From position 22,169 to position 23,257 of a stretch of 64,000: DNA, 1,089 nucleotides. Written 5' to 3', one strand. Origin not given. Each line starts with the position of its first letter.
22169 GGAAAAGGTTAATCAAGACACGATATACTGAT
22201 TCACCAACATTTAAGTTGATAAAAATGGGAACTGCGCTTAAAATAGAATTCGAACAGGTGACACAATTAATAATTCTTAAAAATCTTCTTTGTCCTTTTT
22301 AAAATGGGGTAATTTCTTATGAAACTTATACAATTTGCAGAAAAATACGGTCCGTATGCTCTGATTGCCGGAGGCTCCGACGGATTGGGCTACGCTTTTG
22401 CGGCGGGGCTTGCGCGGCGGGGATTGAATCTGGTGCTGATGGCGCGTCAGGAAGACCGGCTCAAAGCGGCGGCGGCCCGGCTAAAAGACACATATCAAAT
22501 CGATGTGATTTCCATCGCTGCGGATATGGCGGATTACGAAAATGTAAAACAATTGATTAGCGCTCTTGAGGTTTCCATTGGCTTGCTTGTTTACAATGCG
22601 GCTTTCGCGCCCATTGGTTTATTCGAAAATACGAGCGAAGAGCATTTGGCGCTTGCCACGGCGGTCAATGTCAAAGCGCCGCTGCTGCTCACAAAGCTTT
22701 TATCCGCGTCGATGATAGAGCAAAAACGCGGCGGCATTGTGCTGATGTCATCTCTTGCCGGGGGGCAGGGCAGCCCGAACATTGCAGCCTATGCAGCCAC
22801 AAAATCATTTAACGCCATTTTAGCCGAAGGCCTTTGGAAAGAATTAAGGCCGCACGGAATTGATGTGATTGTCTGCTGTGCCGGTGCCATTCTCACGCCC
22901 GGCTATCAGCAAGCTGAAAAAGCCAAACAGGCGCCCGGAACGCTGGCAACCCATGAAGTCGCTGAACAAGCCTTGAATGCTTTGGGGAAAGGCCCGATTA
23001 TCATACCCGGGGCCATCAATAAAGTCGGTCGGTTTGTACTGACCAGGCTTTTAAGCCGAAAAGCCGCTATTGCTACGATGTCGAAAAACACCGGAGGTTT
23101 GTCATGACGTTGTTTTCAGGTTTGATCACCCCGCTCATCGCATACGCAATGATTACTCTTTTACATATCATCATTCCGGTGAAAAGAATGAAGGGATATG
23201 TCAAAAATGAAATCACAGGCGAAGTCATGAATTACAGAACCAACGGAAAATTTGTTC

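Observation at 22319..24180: Eukaryote-like lipid/sterol-modifying gene pair (17beta-HSD12-type SDR + ERG4/ERG24-type sterol reductase homologue) in an AT-rich island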

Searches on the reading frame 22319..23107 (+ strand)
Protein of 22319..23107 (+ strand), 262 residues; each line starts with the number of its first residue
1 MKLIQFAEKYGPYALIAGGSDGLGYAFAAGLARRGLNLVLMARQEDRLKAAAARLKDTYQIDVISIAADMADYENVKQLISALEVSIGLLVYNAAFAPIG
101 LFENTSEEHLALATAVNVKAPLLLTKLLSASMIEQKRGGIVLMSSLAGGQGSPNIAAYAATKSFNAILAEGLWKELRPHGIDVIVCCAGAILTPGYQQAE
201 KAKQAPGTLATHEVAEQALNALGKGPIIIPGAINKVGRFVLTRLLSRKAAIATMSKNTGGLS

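Call 3: search_protein_families(library=pfam, proteins=[window:22319-23107:+], max_evalue=0.01)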
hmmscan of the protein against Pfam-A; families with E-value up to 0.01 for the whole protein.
window:22319-23107:+ (262 aa): 5 families
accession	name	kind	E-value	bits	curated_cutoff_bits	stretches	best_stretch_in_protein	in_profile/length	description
PF00106.31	adh_short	-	8.1e-39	133.6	26.6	1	14-201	3-192/195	short chain dehydrogenase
PF13561.12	adh_short_C2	-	3.3e-25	89.5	27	1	21-205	6-190/236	Enoyl-(Acyl carrier protein) reductase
PF08659.16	KR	-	2.6e-15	57.3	22.6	1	15-170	4-161/180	KR domain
PF23441.1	SDR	-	0.00054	19.9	27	1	14-185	10-190/258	SDR-like rossmann domain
PF04321.23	RmlD_sub_bind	-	0.007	15.9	27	0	15-127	4-88/287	RmlD substrate binding domain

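Call 4: search_protein_families(library=ncbifam, proteins=[window:22319-23107:+], max_evalue=0.01)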
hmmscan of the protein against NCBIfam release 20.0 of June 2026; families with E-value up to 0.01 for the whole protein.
window:22319-23107:+ (262 aa): 212 families (the best 25 are shown)
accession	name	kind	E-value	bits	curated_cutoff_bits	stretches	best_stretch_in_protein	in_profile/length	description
NF040690.1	mycolate_SDR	equivalog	2.6e-37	128.7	380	1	12-240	9-244/265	mycolate reductase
NF047420.2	EF_P_mod_YmfI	equivalog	1.4e-30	106.8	238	1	14-203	2-190/236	elongation factor P 5-aminopentanone reductase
NF005806.0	PRK07666.1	equivalog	2e-30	105.9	286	1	13-191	9-189/239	3-ketoacyl-ACP reductase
NF050024.1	7betaHSDH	equivalog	3e-30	105.6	300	1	7-235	2-236/260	7beta-hydroxysteroid dehydrogenase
NF004825.0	PRK06181.1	equivalog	5.6e-29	101.2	215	1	14-207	9-204/268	SDR family oxidoreductase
NF005559.1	PRK07231.1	subfamily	5.8e-28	98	215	1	12-201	5-196/249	glucose 1-dehydrogenase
NF005672.0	PRK07454.1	equivalog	2.1e-25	89.3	234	1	12-197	7-194/241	SDR family oxidoreductase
NF009466.0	PRK12826.1-2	subfamily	3.2e-24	85.8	222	1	14-204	6-200/248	3-oxoacyl-ACP reductase FabG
NF004198.0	PRK05653.1-3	equivalog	5.3e-24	85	296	1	13-194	9-192/248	3-oxoacyl-ACP reductase FabG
NF005878.0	PRK07825.1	subfamily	8.9e-24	84.3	287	1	15-216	13-211/278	short chain dehydrogenase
NF006080.0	PRK08226.1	equivalog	1.2e-23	83.9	356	1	11-198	6-195/263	SDR family oxidoreductase UcpA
NF006565.0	PRK09072.1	equivalog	1.9e-23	83.4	238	1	14-221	8-217/265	SDR family oxidoreductase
NF005594.0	PRK07326.1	equivalog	5.6e-23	81.7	271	1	12-233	7-227/237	SDR family oxidoreductase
NF005711.0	PRK07523.1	subfamily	1.8e-22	80.2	413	1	10-195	9-196/255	SDR family oxidoreductase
TIGR01963.1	PHB_DH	subfamily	2e-22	79.7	307.05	1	14-204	4-198/255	3-hydroxybutyrate dehydrogenase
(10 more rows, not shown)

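Call 21: search_solved_structures(query=window:22319-23107:+, max_evalue=1e-10, show_alignments=1)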
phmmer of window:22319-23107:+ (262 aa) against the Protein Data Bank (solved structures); distinct sequences matched with E-value up to 1e-10: 107 (the best 60 are shown).
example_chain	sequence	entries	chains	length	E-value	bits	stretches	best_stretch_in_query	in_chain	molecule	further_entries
6zdz_A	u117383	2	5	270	8e-24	87.9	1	12-224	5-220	alcohol dehydrogenase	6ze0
5fyd_A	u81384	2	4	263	1.9e-22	83.5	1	6-235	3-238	OXIDOREDUCTASE, SHORT CHAIN DEHYDROGENASE/REDUCTASE FAMILY PROTEIN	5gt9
4bmv_A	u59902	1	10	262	1.5e-20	77.3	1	12-221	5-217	SHORT-CHAIN DEHYDROGENASE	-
4iuy_A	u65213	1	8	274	5e-19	72.2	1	12-194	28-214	Short chain dehydrogenase/reductase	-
9jdq_A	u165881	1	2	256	1.2e-17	67.8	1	12-195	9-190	Oxidoreductase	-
1vl8_A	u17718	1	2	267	7.3e-17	65.2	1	10-191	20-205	Gluconate 5-dehydrogenase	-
3o4r_A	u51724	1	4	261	1.2e-16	64.5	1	13-194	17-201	Dehydrogenase/reductase SDR family member 4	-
7e24_A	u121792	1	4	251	1.7e-16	64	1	12-196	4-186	Oxidoreductase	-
2uvd_A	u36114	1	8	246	2e-16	63.7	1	11-193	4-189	3-OXOACYL-(ACYL-CARRIER-PROTEIN) REDUCTASE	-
3m1a_A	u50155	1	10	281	2.3e-16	63.5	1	15-193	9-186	Putative dehydrogenase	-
4egf_A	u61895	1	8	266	3.5e-16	62.9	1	11-206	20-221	L-xylulose reductase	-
7e28_A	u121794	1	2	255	5.7e-16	62.2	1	11-202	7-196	Oxidoreductase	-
9fe6_A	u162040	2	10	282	8.5e-16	61.7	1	10-208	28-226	SDR family oxidoreductase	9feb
3f9i_A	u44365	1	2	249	8.7e-16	61.6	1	10-194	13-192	3-oxoacyl-[acyl-carrier-protein] reductase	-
3ai1_A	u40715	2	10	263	9.9e-16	61.5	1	11-201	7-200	NADPH-sorbose reductase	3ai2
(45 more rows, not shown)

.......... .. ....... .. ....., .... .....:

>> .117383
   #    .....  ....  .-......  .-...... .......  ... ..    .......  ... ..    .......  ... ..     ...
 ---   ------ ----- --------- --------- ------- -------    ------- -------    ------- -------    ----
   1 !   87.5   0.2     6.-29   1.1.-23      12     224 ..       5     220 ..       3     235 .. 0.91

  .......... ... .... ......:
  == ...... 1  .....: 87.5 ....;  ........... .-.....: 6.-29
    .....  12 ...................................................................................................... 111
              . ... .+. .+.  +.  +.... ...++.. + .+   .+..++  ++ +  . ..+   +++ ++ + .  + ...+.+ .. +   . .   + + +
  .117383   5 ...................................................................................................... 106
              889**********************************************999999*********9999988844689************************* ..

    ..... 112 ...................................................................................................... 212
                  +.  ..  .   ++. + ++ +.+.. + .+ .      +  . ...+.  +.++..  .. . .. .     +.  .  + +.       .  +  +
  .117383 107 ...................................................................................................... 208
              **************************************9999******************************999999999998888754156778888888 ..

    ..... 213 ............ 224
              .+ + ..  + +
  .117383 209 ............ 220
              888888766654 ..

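Call 22: find_homologous_proteins(query=window:22319-23107:+)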
Query window:22319-23107:+ (262 aa): 2428 proteins with E <= 0.001 among 8000 candidates; the best 120 are listed.
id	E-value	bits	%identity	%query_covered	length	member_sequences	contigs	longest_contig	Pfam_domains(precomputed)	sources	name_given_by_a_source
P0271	5.1e-145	499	100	92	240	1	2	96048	PF08659.17,PF13561.13,PF00106.32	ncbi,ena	-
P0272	3.0e-141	487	87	100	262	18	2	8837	PF08659.17,PF13561.13,PF00106.32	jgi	jgi:short-subunit dehydrogenase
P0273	1.3e-140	485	85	100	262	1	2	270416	PF08659.17,PF13561.13,PF00106.32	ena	-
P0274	3.3e-140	484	87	100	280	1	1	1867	PF08659.17,PF13561.13,PF00106.32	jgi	-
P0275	8.2e-140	482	85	100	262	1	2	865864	PF08659.17,PF13561.13,PF00106.32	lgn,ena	-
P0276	1.8e-139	481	86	100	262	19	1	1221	PF08659.17,PF13561.13,PF00106.32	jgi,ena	-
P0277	2.2e-139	481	86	100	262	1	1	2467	PF08659.17,PF13561.13,PF00106.32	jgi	jgi:uncharacterized protein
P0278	1.6e-138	478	85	100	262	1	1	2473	PF08659.17,PF13561.13,PF00106.32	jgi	jgi:short-subunit dehydrogenase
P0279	5.5e-138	476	85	100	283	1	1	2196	PF08659.17,PF13561.13,PF00106.32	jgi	jgi:short-subunit dehydrogenase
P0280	6.5e-138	476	84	100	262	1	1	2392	PF08659.17,PF13561.13,PF00106.32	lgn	-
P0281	6.7e-138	476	86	100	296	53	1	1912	PF08659.17,PF13561.13,PF00106.32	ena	-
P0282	6.8e-138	476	85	100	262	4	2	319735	PF08659.17,PF13561.13,PF23441.1,PF00106.32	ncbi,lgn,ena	-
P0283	8.1e-138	476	85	100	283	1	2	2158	PF08659.17,PF13561.13,PF00106.32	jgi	jgi:short-subunit dehydrogenase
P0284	1.4e-137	475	85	100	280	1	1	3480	PF08659.17,PF13561.13,PF00106.32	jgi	-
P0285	1.6e-137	475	85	100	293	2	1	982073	PF08659.17,PF13561.13,PF00106.32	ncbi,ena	-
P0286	2.0e-137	475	84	100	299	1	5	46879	PF08659.17,PF13561.13,PF00106.32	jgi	jgi:uncharacterized protein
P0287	2.3e-137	474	84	100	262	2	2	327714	PF08659.17,PF13561.13,PF00106.32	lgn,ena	-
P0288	2.5e-137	474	85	100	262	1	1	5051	PF08659.17,PF13561.13,PF23441.1,PF00106.32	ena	-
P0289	2.7e-137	474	86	100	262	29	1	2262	PF08659.17,PF13561.13,PF00106.32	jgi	-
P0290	4.1e-137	474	84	100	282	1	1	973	PF08659.17,PF13561.13,PF00106.32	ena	-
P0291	4.8e-137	473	84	100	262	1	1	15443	PF08659.17,PF13561.13,PF00106.32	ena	-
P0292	7.3e-137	473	84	100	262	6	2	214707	PF08659.17,PF13561.13,PF23441.1,PF00106.32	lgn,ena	-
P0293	8.5e-137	473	84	100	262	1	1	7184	PF08659.17,PF13561.13,PF23441.1,PF00106.32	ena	-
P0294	8.6e-137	473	84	100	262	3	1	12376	PF08659.17,PF13561.13,PF00106.32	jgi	jgi:short-subunit dehydrogenase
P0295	1.7e-136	472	84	100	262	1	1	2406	PF08659.17,PF13561.13,PF00106.32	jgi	jgi:uncharacterized protein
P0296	2.1e-136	471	84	100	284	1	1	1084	PF08659.17,PF13561.13,PF00106.32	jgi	jgi:uncharacterized protein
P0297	2.1e-136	471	84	100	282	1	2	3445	PF08659.17,PF13561.13,PF00106.32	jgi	jgi:short-subunit dehydrogenase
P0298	2.8e-136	471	84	100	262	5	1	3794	PF08659.17,PF13561.13,PF00106.32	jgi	jgi:short-subunit dehydrogenase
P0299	3.1e-136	471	85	100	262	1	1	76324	PF08659.17,PF13561.13,PF00106.32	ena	-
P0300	3.3e-136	471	85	100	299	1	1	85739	PF08659.17,PF13561.13,PF23441.1,PF00106.32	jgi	jgi:short-subunit dehydrogenase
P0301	3.5e-136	471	85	100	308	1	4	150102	PF08659.17,PF13561.13,PF23441.1,PF00106.32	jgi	jgi:short-subunit dehydrogenase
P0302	3.7e-136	470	84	100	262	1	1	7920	PF08659.17,PF13561.13,PF00106.32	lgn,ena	-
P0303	4.5e-136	470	85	100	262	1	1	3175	PF08659.17,PF13561.13,PF00106.32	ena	-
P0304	6.3e-136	470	84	100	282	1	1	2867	PF08659.17,PF13561.13,PF00106.32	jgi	jgi:short-subunit dehydrogenase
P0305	1.0e-135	469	83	100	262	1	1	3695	PF08659.17,PF13561.13,PF00106.32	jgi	-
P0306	1.2e-135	469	84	100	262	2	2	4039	PF08659.17,PF13561.13,PF00106.32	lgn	-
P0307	1.6e-135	468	85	100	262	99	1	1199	PF08659.17,PF13561.13,PF00106.32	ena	-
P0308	1.6e-135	468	84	100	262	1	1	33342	PF08659.17,PF13561.13,PF00106.32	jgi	jgi:short-subunit dehydrogenase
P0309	2.3e-135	468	84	100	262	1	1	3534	PF08659.17,PF13561.13,PF00106.32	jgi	jgi:short-subunit dehydrogenase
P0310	2.7e-135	468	83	100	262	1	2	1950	PF08659.17,PF13561.13,PF00106.32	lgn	-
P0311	5.0e-135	467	83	100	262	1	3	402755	PF08659.17,PF13561.13,PF00106.32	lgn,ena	-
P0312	6.2e-135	466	84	100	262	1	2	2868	PF08659.17,PF13561.13,PF00106.32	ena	-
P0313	6.4e-135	466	83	100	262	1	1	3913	PF08659.17,PF13561.13,PF23441.1,PF00106.32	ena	-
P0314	8.0e-135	466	82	100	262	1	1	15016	PF08659.17,PF13561.13,PF00106.32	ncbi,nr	ncbi:MAG: SDR family NAD(P)-dependent oxidoreductase [Bacillota bacterium]|nr:SDR family NAD(P)-depe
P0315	2.1e-134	465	83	100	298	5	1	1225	PF08659.17,PF13561.13,PF00106.32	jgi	jgi:uncharacterized protein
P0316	2.1e-134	465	83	100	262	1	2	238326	PF08659.17,PF13561.13,PF00106.32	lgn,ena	-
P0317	2.4e-134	465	83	100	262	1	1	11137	PF08659.17,PF13561.13,PF23441.1,PF00106.32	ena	-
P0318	2.5e-134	464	84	100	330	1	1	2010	PF08659.17,PF13561.13,PF23441.1,PF00106.32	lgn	-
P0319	2.7e-134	464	82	100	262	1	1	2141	PF08659.17,PF13561.13,PF00106.32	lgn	-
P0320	2.8e-134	464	82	100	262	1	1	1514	PF08659.17,PF13561.13,PF23441.1,PF00106.32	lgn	-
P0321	3.4e-134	464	83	100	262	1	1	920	PF08659.17,PF13561.13,PF00106.32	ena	-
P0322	3.5e-134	464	82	100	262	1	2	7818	PF08659.17,PF13561.13,PF00106.32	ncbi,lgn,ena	-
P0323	5.4e-134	463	83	100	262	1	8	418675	PF08659.17,PF13561.13,PF00106.32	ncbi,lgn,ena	-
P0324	8.1e-134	463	84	100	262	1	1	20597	PF08659.17,PF13561.13,PF23441.1,PF00106.32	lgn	-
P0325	9.7e-134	463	82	100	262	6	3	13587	PF08659.17,PF13561.13,PF00106.32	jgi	jgi:uncharacterized protein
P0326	1.0e-133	462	82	100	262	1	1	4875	PF08659.17,PF13561.13,PF00106.32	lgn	-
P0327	1.1e-133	462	84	100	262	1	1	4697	PF08659.17,PF13561.13,PF00106.32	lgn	-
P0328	1.2e-133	462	83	100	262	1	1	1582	PF08659.17,PF13561.13,PF00106.32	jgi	jgi:short-subunit dehydrogenase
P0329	1.5e-133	462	83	100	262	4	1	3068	PF08659.17,PF13561.13,PF23441.1,PF00106.32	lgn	-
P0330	1.9e-133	462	84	100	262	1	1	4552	PF08659.17,PF13561.13,PF00106.32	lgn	-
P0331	2.0e-133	461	82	100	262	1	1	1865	PF08659.17,PF13561.13,PF00106.32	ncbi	-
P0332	3.0e-133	461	82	100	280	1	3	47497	PF08659.17,PF13561.13,PF23441.1,PF00106.32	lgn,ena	-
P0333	3.5e-133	461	82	100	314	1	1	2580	PF08659.17,PF13561.13,PF00106.32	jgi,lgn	jgi:hypothetical protein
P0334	3.9e-133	461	83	100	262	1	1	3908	PF08659.17,PF13561.13,PF00106.32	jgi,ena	-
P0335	5.2e-133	460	82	100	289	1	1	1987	PF08659.17,PF13561.13,PF23441.1,PF00106.32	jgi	jgi:short-subunit dehydrogenase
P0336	6.8e-133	460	81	100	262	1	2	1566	PF08659.17,PF13561.13,PF23441.1,PF00106.32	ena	-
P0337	8.3e-133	459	82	100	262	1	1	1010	PF08659.17,PF13561.13,PF00106.32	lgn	-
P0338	8.3e-133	459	81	98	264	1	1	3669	PF08659.17,PF13561.13,PF00106.32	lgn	-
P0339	8.7e-133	459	82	100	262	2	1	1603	PF08659.17,PF13561.13,PF23441.1,PF00106.32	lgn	-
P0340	9.2e-133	459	82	100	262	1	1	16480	PF08659.17,PF13561.13,PF00106.32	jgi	jgi:short-subunit dehydrogenase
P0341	9.3e-133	459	81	100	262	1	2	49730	PF08659.17,PF13561.13,PF23441.1,PF00106.32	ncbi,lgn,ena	-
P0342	1.0e-132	459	82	100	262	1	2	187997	PF08659.17,PF13561.13,PF00106.32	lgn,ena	-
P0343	1.2e-132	459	82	100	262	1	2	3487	PF08659.17,PF13561.13,PF00106.32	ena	-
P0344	1.3e-132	459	82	100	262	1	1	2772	PF08659.17,PF13561.13,PF00106.32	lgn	-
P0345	1.3e-132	459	83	100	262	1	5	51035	PF08659.17,PF13561.13,PF00106.32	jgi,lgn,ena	-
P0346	1.5e-132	459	82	100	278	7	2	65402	PF08659.17,PF13561.13,PF23441.1,PF00106.32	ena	-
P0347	1.9e-132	458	82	100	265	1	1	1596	PF08659.17,PF13561.13,PF00106.32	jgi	jgi:short-subunit dehydrogenase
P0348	2.0e-132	458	82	100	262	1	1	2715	PF08659.17,PF13561.13,PF23441.1,PF00106.32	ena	-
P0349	2.0e-132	458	81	100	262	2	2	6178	PF08659.17,PF13561.13,PF00106.32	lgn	-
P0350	2.1e-132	458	82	100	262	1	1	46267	PF08659.17,PF13561.13,PF00106.32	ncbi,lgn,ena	-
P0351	2.4e-132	458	83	100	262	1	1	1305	PF08659.17,PF13561.13,PF00106.32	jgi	-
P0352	2.7e-132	458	81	100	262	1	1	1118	PF08659.17,PF13561.13,PF00106.32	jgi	jgi:hypothetical protein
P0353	2.9e-132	458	81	100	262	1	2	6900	PF08659.17,PF13561.13,PF23441.1,PF00106.32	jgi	jgi:short-subunit dehydrogenase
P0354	3.0e-132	458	82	100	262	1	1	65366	PF08659.17,PF13561.13,PF00106.32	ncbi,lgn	-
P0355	3.1e-132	458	81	100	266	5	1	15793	PF08659.17,PF13561.13,PF23441.1,PF00106.32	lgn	-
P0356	3.4e-132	457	82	100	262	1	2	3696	PF08659.17,PF13561.13,PF00106.32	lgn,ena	-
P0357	3.6e-132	457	81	100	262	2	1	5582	PF08659.17,PF13561.13,PF00106.32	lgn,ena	-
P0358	4.1e-132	457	82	100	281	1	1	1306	PF08659.17,PF13561.13,PF00106.32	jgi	-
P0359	4.1e-132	457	82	100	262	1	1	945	PF08659.17,PF13561.13,PF00106.32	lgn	-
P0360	5.0e-132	457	82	100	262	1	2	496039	PF08659.17,PF13561.13,PF23441.1,PF00106.32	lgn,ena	-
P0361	7.7e-132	456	83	98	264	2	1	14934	PF08659.17,PF13561.13,PF00106.32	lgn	-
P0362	8.1e-132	456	82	100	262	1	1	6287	PF08659.17,PF13561.13,PF00106.32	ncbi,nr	ncbi:MAG: SDR family NAD(P)-dependent oxidoreductase [Clostridia bacterium]|nr:SDR family NAD(P)-dep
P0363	9.3e-132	456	82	100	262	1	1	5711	PF08659.17,PF13561.13,PF00106.32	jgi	jgi:short-subunit dehydrogenase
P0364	1.2e-131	456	81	100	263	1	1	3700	PF08659.17,PF13561.13,PF00106.32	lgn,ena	-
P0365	1.4e-131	455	81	100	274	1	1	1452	PF08659.17,PF13561.13,PF23441.1,PF00106.32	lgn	-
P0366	1.7e-131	455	83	100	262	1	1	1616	PF08659.17,PF13561.13,PF00106.32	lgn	-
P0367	2.2e-131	455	81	100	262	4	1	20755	PF08659.17,PF13561.13,PF23441.1,PF00106.32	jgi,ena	-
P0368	2.6e-131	455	81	100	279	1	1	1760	PF08659.17,PF13561.13,PF23441.1,PF00106.32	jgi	-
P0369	2.8e-131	454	84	100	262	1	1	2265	PF08659.17,PF13561.13,PF00106.32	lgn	-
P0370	3.5e-131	454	81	100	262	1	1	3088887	PF08659.17,PF13561.13,PF23441.1,PF00106.32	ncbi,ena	-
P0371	3.7e-131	454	81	100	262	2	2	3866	PF08659.17,PF13561.13,PF00106.32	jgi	-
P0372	4.5e-131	454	81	100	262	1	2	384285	PF08659.17,PF13561.13,PF23441.1,PF00106.32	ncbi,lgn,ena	-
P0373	4.9e-131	454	80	100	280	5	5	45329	PF08659.17,PF13561.13,PF00106.32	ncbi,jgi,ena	-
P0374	5.1e-131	454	82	100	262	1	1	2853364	PF08659.17,PF13561.13,PF23441.1,PF00106.32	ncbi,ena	-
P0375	8.0e-131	453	81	100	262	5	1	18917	PF08659.17,PF13561.13,PF23441.1,PF00106.32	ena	-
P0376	9.3e-131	453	82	100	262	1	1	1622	PF08659.17,PF13561.13,PF00106.32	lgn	-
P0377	9.8e-131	453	81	100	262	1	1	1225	PF08659.17,PF13561.13,PF00106.32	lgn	-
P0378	9.8e-131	453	80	100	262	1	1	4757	PF08659.17,PF13561.13,PF00106.32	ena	-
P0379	1.2e-130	452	79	100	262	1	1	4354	PF08659.17,PF13561.13,PF00106.32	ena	-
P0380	1.6e-130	452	81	100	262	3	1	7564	PF08659.17,PF13561.13,PF00106.32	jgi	jgi:hypothetical protein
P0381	2.1e-130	452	80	100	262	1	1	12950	PF08659.17,PF13561.13,PF00106.32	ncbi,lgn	-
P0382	2.2e-130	452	81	100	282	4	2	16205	PF08659.17,PF13561.13,PF00106.32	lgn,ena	-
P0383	2.4e-130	451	82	100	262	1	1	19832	PF08659.17,PF13561.13,PF00106.32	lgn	-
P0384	3.9e-130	451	81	100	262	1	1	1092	PF08659.17,PF13561.13,PF00106.32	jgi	jgi:uncharacterized protein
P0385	6.5e-130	450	80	100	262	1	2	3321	PF08659.17,PF13561.13,PF23441.1,PF00106.32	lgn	-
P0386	6.8e-130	450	81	100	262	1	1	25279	PF08659.17,PF13561.13,PF00106.32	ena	-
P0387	9.6e-130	449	81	100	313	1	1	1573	PF08659.17,PF13561.13,PF00106.32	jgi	jgi:short-subunit dehydrogenase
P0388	1.1e-129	449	80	100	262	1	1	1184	PF08659.17,PF13561.13,PF00106.32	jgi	jgi:short-subunit dehydrogenase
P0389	2.1e-129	448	79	100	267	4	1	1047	PF08659.17,PF13561.13,PF00106.32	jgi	-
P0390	3.1e-129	448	79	100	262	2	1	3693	PF08659.17,PF13561.13,PF00106.32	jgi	-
